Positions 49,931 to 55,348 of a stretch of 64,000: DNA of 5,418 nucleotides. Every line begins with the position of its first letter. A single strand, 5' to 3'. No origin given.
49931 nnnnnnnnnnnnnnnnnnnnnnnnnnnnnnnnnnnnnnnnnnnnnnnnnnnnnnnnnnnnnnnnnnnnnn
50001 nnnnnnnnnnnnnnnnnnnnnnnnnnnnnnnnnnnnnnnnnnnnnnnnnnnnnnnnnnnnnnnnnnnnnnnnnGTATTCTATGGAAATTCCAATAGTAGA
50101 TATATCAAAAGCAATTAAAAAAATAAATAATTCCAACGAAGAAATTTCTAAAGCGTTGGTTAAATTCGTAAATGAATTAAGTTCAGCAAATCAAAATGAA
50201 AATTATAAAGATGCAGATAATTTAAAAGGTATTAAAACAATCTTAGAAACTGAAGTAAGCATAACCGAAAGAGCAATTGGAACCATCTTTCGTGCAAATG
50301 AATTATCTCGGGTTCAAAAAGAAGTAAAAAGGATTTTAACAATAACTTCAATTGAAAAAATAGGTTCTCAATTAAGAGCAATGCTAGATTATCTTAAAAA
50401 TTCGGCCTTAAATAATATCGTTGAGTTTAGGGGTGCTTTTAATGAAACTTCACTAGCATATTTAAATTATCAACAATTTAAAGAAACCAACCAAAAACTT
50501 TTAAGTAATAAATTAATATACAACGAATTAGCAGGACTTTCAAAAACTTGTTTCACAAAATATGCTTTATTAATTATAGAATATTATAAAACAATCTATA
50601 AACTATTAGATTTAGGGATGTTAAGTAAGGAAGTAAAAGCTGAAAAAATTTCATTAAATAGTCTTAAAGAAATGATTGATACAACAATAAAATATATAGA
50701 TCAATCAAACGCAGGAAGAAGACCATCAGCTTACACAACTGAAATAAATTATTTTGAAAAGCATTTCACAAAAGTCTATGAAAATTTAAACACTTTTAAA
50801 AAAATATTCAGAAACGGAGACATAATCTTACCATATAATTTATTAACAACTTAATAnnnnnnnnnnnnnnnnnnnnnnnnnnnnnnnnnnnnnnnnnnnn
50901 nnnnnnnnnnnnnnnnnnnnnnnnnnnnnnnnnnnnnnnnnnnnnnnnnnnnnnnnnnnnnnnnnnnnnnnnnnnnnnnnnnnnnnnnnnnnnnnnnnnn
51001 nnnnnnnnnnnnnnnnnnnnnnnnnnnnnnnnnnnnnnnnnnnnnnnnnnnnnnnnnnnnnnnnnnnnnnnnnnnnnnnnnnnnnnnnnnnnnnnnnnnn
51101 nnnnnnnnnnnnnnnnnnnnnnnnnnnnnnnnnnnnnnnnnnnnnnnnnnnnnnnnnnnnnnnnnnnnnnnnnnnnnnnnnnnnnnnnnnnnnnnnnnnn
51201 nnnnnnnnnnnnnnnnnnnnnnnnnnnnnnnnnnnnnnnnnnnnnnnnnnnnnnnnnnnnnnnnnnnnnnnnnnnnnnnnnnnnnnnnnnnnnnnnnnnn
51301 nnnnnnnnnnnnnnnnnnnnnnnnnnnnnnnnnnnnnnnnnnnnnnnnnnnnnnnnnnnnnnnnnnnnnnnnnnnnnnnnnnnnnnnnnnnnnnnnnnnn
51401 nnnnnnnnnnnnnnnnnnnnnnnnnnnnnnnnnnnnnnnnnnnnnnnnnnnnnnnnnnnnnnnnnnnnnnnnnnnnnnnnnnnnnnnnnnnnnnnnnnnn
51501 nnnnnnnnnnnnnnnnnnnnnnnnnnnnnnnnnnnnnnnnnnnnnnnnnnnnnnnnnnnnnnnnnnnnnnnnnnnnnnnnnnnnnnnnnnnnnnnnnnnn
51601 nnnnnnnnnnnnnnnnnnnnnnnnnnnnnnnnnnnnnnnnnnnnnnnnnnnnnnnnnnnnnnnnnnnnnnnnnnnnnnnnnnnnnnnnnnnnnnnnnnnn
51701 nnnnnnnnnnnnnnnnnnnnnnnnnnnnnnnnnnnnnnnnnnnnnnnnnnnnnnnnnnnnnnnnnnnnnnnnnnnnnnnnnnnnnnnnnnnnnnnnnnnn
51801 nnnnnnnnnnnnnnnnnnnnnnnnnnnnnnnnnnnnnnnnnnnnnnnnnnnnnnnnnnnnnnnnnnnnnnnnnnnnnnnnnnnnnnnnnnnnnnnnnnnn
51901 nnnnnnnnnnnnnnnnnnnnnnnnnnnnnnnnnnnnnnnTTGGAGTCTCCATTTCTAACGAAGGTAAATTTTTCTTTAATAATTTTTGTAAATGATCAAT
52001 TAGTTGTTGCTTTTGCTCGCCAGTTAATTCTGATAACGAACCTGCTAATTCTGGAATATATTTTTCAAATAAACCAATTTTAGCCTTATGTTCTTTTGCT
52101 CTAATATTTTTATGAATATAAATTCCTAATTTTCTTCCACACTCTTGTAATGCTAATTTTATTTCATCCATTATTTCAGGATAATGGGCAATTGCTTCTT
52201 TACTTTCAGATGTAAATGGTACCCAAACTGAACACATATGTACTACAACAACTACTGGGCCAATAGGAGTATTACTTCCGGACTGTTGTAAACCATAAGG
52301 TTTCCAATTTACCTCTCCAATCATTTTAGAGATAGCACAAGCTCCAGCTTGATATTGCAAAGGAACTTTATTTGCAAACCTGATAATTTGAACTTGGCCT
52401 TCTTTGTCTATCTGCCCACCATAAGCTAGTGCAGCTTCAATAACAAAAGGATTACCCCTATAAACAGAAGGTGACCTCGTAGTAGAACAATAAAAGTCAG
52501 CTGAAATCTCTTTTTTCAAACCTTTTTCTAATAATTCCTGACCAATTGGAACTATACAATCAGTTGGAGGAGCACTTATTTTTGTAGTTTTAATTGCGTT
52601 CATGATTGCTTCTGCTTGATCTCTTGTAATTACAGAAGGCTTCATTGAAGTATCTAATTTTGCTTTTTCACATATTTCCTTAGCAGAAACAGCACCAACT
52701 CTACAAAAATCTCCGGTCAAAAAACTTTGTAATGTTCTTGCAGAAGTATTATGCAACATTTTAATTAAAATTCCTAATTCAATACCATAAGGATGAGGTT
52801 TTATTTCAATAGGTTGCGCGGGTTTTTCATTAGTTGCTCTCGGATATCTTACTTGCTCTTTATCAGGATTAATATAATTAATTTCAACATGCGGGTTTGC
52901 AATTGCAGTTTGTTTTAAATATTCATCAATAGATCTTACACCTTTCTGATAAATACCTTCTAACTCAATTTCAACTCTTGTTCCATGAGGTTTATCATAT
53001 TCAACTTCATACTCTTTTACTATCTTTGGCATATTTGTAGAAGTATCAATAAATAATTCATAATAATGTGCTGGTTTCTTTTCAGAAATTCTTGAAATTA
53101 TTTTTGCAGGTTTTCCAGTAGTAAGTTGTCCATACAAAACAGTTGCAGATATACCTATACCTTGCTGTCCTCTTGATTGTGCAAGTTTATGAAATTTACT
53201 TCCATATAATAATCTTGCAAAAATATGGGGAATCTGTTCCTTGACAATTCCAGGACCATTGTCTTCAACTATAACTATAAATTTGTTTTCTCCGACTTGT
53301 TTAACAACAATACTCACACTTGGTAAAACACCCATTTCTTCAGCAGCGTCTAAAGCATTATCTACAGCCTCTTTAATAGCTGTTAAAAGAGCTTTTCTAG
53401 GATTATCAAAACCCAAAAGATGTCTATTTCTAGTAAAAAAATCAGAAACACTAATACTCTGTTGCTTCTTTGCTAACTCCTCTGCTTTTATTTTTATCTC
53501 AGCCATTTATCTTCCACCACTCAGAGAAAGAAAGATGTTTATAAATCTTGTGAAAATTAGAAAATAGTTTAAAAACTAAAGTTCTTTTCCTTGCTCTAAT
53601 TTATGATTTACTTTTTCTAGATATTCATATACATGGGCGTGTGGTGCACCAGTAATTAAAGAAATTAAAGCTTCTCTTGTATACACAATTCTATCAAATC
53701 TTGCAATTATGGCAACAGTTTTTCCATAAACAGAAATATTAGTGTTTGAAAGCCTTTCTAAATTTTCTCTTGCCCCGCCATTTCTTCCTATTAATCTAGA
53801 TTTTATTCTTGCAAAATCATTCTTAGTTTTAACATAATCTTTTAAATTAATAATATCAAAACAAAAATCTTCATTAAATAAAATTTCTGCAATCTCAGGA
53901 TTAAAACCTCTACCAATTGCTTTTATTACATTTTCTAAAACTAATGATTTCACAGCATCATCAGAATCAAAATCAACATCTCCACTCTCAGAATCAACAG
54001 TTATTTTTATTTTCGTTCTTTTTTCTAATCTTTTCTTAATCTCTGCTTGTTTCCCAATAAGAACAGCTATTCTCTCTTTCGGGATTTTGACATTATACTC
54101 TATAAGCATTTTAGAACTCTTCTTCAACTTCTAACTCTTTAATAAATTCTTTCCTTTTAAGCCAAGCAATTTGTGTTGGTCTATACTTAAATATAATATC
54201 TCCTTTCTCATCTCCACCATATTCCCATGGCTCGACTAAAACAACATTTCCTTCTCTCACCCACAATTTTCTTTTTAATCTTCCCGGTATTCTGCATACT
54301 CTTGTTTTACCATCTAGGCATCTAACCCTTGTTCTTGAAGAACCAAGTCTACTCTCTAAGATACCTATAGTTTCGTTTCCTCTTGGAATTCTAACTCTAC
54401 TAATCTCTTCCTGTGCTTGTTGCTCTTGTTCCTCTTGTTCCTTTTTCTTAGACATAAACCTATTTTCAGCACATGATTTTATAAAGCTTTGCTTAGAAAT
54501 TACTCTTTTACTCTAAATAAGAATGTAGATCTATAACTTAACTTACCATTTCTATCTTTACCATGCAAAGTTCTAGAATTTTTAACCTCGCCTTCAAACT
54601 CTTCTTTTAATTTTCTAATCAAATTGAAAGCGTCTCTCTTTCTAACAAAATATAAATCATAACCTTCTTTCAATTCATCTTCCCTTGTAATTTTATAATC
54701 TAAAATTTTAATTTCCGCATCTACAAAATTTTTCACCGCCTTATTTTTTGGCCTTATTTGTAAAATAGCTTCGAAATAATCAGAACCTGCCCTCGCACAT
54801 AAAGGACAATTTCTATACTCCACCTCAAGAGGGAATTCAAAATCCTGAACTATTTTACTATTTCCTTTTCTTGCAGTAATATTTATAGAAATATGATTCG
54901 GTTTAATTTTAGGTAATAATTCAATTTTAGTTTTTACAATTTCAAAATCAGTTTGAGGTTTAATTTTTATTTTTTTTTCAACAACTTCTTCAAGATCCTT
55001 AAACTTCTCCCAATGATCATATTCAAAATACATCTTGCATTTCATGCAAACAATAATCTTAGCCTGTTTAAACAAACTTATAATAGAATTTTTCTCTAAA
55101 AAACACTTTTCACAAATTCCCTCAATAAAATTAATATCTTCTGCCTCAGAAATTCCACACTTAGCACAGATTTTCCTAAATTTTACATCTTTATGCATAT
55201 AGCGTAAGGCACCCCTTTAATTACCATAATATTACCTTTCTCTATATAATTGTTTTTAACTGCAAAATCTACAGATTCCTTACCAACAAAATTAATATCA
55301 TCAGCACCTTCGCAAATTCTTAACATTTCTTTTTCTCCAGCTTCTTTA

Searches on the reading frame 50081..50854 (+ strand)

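Call 83: search_protein_families(library=pfam, max_evalue=0.05, proteins=[window:50081-50854:+])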
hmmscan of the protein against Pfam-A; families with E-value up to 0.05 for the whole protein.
window:50081-50854:+ (257 aa): 1 family
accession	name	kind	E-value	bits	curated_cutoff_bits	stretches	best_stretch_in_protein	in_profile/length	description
PF06013.18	WXG100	-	0.015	16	27.3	0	182-238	13-69/86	Proteins of 100 residues with WXG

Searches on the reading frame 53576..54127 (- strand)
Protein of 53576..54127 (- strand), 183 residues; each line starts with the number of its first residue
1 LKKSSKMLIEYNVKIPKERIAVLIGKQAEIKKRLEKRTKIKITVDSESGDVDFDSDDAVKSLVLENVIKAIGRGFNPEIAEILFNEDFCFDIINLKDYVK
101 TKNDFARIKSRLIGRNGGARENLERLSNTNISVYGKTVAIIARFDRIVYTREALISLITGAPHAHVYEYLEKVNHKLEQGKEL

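Call 38: search_protein_families(library=pfam, max_evalue=0.001, proteins=[window:53576-54127:-])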
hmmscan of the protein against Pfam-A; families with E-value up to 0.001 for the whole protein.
window:53576-54127:- (183 aa): 3 families
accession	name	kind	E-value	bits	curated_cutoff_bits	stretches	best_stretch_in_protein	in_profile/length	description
PF21800.4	KH_KRR1_2nd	-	1.2e-11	44.9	27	1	89-152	2-65/91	KRR1 small subunit processome component, second KH domain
PF22891.2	KH_PNO1_2nd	-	6.5e-09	36.2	27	1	100-175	11-88/90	Eukaryotic type KH-domain (KH-domain type I) (327.11.2)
PF00013.35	KH_1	-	1.7e-08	34.5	21.5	1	12-57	3-46/66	KH domain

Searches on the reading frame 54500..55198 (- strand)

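Call 38: search_protein_families(library=pfam, max_evalue=0.001, proteins=[window:54500-55198:-])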
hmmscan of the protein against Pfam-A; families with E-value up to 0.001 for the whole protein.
window:54500-55198:- (232 aa): 1 family
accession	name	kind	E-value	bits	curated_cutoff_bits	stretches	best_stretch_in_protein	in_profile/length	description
PF04981.18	NMD3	-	1.3e-38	133.4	24.9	1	11-229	1-242/243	NMD3 family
